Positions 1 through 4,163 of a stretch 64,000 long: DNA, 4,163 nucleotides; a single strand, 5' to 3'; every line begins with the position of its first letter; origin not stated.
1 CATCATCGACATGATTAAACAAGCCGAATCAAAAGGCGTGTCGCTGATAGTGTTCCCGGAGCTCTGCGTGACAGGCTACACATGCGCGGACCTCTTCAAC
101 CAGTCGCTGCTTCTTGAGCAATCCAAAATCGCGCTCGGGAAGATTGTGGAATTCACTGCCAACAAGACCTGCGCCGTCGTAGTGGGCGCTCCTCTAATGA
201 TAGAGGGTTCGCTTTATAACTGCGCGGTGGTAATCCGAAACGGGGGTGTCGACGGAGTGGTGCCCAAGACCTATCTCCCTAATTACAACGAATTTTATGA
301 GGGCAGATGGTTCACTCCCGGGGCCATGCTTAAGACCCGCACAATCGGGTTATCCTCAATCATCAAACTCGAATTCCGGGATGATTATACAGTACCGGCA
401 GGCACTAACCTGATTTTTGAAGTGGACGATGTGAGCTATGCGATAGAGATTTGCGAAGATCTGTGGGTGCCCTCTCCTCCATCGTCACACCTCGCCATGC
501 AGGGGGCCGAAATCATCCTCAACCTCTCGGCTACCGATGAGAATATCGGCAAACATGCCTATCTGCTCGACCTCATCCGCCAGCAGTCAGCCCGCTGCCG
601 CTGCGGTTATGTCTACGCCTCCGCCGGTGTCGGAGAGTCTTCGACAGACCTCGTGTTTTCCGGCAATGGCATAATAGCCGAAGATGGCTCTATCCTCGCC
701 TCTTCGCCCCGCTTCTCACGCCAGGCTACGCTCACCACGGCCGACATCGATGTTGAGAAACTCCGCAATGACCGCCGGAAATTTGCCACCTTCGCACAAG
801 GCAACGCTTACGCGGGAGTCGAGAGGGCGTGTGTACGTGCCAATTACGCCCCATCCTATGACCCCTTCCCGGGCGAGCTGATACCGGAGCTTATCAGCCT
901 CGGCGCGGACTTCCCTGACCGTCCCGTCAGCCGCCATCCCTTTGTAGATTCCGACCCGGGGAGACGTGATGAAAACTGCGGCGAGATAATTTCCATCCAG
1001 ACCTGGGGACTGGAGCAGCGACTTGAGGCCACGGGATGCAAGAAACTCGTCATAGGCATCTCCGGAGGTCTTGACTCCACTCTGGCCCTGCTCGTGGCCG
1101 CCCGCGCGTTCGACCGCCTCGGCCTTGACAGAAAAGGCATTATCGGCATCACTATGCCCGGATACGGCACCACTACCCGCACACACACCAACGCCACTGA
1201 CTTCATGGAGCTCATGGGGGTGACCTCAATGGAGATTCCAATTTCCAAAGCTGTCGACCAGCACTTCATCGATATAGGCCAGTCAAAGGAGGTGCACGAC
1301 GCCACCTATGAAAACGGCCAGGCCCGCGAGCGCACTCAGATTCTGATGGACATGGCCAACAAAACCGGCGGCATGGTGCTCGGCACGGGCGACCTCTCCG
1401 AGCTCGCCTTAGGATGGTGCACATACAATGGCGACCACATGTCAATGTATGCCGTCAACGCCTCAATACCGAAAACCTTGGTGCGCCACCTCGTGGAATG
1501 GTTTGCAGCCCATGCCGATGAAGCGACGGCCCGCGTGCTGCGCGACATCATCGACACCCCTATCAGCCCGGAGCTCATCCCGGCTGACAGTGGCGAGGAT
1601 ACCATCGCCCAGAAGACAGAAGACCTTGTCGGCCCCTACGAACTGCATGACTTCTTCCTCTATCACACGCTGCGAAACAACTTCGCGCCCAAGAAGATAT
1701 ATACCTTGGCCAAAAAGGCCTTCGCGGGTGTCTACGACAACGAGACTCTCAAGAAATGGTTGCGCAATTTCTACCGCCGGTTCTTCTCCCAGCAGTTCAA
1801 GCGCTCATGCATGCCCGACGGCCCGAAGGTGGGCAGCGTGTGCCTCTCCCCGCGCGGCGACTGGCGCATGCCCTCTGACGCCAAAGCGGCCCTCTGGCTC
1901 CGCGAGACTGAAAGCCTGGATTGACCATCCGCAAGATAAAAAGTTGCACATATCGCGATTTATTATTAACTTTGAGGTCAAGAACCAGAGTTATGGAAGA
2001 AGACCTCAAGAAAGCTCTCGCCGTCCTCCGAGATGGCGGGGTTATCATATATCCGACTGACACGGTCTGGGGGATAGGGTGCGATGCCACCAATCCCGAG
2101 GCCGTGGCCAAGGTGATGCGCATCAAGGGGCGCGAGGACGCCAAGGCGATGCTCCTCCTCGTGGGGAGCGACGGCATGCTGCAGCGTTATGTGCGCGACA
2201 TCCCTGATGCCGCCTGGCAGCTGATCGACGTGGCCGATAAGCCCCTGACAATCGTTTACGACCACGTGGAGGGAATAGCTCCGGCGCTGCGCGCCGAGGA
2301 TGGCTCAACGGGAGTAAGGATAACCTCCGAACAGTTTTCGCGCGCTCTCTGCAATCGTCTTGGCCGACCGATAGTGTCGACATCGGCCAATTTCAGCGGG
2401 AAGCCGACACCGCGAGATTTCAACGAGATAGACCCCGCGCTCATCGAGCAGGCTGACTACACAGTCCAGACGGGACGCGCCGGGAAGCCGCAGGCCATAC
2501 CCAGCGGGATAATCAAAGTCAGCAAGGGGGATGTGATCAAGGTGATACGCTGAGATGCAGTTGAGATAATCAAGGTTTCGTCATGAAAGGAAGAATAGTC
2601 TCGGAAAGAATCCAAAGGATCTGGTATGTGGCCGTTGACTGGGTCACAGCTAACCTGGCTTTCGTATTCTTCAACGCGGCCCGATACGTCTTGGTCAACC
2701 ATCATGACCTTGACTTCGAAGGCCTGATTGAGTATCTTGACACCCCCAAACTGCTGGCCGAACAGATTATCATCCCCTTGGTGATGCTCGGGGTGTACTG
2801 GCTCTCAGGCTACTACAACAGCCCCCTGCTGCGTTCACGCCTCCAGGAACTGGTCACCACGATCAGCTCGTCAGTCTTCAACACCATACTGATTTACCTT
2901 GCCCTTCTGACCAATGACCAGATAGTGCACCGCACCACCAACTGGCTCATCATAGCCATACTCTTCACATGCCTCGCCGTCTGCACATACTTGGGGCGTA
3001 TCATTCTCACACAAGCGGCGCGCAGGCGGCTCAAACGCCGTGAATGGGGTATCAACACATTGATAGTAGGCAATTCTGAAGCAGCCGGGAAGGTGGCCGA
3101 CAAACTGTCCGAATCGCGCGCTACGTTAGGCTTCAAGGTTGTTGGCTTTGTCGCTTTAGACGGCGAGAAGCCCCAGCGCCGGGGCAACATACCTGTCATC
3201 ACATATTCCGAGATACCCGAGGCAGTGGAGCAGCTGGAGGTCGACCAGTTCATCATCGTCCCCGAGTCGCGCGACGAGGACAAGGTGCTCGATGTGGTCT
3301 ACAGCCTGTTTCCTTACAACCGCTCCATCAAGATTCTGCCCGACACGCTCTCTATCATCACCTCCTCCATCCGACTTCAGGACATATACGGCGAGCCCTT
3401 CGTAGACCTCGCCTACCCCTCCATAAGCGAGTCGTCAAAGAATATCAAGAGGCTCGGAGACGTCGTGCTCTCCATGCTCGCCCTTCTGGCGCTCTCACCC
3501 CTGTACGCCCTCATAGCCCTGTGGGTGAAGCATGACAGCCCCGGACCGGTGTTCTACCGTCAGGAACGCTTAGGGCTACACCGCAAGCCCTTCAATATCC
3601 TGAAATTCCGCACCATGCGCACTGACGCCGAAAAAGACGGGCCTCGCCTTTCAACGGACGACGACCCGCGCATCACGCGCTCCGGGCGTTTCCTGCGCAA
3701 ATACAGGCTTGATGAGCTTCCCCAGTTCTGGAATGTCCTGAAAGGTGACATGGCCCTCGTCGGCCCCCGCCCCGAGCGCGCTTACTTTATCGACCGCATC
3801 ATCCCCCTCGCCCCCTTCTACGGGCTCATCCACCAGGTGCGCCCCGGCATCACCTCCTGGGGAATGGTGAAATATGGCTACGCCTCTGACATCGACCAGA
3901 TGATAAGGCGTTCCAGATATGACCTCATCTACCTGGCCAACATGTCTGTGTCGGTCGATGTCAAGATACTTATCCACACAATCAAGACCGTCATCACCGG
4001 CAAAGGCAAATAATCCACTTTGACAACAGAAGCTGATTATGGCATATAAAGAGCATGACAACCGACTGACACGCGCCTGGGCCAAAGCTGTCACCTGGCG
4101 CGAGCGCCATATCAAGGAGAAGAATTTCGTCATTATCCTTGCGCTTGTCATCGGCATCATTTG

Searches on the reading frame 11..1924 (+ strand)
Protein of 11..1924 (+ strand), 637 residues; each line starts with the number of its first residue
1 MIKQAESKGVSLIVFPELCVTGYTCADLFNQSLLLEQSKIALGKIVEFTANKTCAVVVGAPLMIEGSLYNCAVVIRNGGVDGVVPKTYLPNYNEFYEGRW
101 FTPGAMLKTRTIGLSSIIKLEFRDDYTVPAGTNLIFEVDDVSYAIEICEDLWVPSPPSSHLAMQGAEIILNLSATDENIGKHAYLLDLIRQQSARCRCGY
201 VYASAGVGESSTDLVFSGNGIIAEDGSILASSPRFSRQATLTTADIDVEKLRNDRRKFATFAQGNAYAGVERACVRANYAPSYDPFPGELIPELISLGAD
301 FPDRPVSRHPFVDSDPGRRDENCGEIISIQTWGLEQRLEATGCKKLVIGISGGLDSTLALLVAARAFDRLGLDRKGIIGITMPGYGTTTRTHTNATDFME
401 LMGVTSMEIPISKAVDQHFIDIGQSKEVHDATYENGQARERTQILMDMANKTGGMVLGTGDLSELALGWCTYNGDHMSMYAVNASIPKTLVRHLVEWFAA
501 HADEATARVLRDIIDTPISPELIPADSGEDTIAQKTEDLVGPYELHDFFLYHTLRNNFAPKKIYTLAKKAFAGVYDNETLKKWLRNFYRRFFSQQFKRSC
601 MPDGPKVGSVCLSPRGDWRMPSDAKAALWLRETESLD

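Call 59: find_encoding_contigs(protein=window:11-1924:+, flank=10000, max_places=6)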
Protein window:11-1924:+ (637 aa): no gene with exactly this product is on record in the collection.

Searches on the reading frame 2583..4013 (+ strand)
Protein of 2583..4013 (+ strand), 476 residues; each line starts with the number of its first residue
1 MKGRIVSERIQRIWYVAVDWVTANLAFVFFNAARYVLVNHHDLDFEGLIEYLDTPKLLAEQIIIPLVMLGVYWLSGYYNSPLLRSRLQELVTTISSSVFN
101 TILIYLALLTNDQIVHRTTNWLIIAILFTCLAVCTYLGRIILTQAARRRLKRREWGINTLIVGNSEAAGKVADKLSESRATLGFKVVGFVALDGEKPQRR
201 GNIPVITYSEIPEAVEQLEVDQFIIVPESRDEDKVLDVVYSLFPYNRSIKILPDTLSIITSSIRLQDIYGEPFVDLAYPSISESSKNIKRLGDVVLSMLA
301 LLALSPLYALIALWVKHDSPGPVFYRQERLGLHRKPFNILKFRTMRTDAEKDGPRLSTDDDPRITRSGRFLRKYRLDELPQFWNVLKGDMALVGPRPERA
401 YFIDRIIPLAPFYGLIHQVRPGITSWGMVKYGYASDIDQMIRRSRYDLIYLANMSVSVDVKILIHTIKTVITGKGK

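Call 74: find_encoding_contigs(protein=window:2583-4013:+, flank=10000, max_places=5)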
Protein window:2583-4013:+ (476 aa): 11 contigs read that carry it; 5 places shown.
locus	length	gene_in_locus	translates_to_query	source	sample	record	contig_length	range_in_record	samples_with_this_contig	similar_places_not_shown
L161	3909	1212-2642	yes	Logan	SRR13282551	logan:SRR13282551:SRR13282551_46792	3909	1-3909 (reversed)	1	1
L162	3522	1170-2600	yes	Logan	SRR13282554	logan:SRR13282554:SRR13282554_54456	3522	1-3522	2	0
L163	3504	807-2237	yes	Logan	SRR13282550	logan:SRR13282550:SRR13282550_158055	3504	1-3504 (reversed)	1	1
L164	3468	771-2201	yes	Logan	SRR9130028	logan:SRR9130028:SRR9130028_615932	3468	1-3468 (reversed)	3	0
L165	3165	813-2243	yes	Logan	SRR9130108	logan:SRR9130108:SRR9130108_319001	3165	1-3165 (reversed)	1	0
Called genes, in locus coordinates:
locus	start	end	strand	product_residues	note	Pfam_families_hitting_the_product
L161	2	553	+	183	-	?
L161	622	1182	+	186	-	PF01300:Sua5_yciO_yrdC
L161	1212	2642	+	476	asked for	PF13727:CoA_binding_3, PF02397:Bac_transf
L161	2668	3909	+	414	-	?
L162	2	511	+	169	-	?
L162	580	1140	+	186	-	PF01300:Sua5_yciO_yrdC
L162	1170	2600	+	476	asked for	PF13727:CoA_binding_3, PF02397:Bac_transf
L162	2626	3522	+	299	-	?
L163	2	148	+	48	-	?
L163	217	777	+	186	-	PF01300:Sua5_yciO_yrdC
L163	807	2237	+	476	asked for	PF13727:CoA_binding_3, PF02397:Bac_transf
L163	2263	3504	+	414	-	?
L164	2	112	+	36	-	?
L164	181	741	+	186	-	PF01300:Sua5_yciO_yrdC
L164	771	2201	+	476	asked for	PF13727:CoA_binding_3, PF02397:Bac_transf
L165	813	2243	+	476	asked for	PF13727:CoA_binding_3, PF02397:Bac_transf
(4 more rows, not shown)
